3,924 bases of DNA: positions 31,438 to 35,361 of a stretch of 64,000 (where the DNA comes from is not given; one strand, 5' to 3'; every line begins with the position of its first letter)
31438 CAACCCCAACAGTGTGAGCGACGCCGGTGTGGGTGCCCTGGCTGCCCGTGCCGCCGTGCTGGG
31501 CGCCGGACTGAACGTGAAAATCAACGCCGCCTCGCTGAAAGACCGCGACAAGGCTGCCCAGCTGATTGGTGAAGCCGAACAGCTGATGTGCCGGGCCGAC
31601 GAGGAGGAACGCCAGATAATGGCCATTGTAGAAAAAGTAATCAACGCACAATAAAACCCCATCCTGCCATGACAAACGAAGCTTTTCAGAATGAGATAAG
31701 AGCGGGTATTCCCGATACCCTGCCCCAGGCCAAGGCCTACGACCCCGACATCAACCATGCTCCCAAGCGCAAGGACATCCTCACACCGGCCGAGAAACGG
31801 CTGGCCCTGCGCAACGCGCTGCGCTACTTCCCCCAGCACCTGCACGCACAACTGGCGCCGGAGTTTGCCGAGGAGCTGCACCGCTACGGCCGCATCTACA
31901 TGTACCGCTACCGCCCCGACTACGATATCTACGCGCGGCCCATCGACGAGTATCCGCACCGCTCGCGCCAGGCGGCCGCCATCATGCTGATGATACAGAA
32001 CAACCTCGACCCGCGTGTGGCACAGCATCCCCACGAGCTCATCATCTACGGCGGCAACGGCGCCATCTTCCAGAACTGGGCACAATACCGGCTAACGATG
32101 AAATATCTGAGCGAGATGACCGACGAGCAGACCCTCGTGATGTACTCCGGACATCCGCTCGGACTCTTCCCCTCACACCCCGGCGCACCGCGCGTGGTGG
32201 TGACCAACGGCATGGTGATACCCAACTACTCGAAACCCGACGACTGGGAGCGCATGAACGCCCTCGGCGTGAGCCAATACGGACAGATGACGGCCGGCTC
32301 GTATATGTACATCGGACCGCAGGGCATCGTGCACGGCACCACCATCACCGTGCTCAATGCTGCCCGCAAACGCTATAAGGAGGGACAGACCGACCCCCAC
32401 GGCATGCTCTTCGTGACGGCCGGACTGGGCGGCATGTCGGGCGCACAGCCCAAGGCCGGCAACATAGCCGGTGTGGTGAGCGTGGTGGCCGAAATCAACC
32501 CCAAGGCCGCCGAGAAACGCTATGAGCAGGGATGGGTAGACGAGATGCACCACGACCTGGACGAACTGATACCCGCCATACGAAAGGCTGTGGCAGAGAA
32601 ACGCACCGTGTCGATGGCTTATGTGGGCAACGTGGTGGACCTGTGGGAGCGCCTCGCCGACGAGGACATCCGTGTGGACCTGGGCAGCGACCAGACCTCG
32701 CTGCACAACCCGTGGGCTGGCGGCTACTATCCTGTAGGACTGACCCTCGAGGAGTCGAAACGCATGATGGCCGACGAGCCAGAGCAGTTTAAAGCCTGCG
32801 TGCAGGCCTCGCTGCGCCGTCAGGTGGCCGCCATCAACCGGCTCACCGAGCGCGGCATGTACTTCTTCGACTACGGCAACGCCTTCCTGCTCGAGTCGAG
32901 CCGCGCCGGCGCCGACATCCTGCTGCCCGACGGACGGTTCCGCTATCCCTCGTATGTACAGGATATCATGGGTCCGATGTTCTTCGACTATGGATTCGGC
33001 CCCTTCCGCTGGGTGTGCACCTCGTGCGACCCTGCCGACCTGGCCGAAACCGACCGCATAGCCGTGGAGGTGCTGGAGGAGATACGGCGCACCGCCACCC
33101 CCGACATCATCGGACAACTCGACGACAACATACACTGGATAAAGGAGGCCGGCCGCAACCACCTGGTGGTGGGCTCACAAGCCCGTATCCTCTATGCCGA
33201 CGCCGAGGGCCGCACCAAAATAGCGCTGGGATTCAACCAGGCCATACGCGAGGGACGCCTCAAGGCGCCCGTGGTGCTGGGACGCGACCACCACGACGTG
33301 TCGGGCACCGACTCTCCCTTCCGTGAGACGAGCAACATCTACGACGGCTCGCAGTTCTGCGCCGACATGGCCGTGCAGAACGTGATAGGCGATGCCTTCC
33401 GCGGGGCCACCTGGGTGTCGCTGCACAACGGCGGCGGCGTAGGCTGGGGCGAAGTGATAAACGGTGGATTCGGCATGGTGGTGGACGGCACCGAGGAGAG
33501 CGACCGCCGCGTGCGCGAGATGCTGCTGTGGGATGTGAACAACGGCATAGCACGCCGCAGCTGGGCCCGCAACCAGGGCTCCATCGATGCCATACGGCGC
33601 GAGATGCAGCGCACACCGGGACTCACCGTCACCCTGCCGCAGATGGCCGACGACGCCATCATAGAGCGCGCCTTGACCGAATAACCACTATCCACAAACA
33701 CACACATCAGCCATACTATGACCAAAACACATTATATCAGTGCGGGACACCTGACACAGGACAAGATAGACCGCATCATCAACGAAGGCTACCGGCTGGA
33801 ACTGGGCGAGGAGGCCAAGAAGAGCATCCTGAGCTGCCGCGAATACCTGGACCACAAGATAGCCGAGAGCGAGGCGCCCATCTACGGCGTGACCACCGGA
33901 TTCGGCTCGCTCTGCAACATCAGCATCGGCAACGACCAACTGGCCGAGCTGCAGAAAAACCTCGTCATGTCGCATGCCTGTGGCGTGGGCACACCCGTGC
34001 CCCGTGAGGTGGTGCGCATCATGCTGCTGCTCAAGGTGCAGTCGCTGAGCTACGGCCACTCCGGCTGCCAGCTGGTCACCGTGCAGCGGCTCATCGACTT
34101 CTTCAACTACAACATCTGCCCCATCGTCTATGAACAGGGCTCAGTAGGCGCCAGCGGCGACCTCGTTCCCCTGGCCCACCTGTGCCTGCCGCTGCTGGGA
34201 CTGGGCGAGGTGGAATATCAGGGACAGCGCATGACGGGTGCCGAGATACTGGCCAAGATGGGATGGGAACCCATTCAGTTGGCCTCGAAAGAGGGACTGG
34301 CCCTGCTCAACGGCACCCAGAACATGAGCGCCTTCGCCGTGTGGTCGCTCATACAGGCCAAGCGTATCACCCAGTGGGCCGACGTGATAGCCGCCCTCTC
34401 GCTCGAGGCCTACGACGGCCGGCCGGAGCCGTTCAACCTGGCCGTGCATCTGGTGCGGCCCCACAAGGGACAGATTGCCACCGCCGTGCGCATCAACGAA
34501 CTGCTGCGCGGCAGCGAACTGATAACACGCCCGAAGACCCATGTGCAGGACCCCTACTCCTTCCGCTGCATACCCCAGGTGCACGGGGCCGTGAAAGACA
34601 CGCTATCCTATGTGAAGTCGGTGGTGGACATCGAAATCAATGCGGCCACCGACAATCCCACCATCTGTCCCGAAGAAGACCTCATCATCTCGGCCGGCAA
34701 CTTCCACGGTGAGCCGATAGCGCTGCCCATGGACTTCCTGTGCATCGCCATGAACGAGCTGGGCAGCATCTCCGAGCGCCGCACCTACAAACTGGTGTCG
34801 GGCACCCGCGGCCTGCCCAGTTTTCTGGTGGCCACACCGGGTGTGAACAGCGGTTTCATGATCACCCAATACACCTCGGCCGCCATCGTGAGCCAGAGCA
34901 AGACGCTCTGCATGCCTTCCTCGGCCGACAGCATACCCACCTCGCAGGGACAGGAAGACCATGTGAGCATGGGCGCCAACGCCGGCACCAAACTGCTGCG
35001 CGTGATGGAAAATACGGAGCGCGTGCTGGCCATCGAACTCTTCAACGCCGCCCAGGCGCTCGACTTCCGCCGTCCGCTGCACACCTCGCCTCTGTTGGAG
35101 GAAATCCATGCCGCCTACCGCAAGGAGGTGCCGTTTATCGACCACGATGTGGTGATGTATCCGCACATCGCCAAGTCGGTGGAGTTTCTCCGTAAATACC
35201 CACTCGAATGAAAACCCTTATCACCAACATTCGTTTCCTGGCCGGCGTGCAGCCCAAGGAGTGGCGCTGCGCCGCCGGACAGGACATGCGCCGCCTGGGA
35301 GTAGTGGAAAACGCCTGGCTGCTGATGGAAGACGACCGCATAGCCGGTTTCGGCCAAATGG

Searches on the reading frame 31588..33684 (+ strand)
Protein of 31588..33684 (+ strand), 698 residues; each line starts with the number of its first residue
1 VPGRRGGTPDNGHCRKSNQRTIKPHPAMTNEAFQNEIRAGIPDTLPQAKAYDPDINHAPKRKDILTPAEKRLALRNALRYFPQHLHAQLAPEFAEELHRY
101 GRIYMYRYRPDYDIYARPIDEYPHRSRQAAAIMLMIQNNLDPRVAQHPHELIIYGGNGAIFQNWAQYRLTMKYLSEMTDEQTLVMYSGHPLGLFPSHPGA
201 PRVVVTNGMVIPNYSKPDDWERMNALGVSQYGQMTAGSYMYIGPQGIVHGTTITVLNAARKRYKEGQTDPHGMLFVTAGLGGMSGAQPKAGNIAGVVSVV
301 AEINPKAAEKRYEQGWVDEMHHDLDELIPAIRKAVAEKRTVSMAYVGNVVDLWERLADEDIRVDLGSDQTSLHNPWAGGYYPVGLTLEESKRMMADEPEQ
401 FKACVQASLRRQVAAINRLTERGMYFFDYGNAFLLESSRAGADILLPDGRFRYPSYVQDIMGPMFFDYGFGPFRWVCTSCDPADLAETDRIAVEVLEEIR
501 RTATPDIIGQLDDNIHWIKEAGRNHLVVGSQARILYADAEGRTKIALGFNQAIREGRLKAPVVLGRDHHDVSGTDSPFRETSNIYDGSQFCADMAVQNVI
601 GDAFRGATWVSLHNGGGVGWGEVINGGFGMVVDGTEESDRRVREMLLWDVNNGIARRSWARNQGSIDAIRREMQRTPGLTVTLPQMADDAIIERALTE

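Call 44: search_protein_families(library=pfam, proteins=[window:31588-33684:+], max_evalue=0.00001)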
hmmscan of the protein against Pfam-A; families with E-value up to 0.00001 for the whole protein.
window:31588-33684:+ (698 aa): 3 families
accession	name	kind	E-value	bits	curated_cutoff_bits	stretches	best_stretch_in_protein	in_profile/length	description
PF17392.7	Urocanase_C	-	2.3e-89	298.5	23.6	1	465-670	2-195/196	Urocanase C-terminal domain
PF01175.24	Urocanase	-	7.9e-84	280.9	23.2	1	243-460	1-209/209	Urocanase Rossmann-like domain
PF17391.7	Urocanase_N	-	3.9e-57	192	23.2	1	114-240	1-127/127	Urocanase N-terminal domain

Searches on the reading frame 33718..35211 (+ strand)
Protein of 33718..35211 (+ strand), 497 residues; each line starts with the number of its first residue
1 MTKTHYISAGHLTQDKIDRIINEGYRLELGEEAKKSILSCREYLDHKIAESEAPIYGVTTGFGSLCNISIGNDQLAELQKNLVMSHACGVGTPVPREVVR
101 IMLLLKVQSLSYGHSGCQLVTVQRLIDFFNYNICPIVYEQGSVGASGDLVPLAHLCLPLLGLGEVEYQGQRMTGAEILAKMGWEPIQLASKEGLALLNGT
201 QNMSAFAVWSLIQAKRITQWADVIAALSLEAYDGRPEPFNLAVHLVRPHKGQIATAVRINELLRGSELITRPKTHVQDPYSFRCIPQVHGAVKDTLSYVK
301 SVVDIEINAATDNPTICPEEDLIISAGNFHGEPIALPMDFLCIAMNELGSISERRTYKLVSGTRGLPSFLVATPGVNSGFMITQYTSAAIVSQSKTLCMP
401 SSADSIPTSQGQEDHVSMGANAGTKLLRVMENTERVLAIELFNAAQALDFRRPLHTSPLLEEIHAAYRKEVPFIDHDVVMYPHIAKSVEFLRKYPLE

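Call 44: search_protein_families(library=pfam, proteins=[window:33718-35211:+], max_evalue=0.00001)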
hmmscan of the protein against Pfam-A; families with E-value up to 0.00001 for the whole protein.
window:33718-35211:+ (497 aa): 1 family
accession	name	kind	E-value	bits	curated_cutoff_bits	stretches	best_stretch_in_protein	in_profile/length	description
PF00221.24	Lyase_aromatic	-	7.4e-191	635.3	27.3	1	12-469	1-466/466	Aromatic amino acid lyase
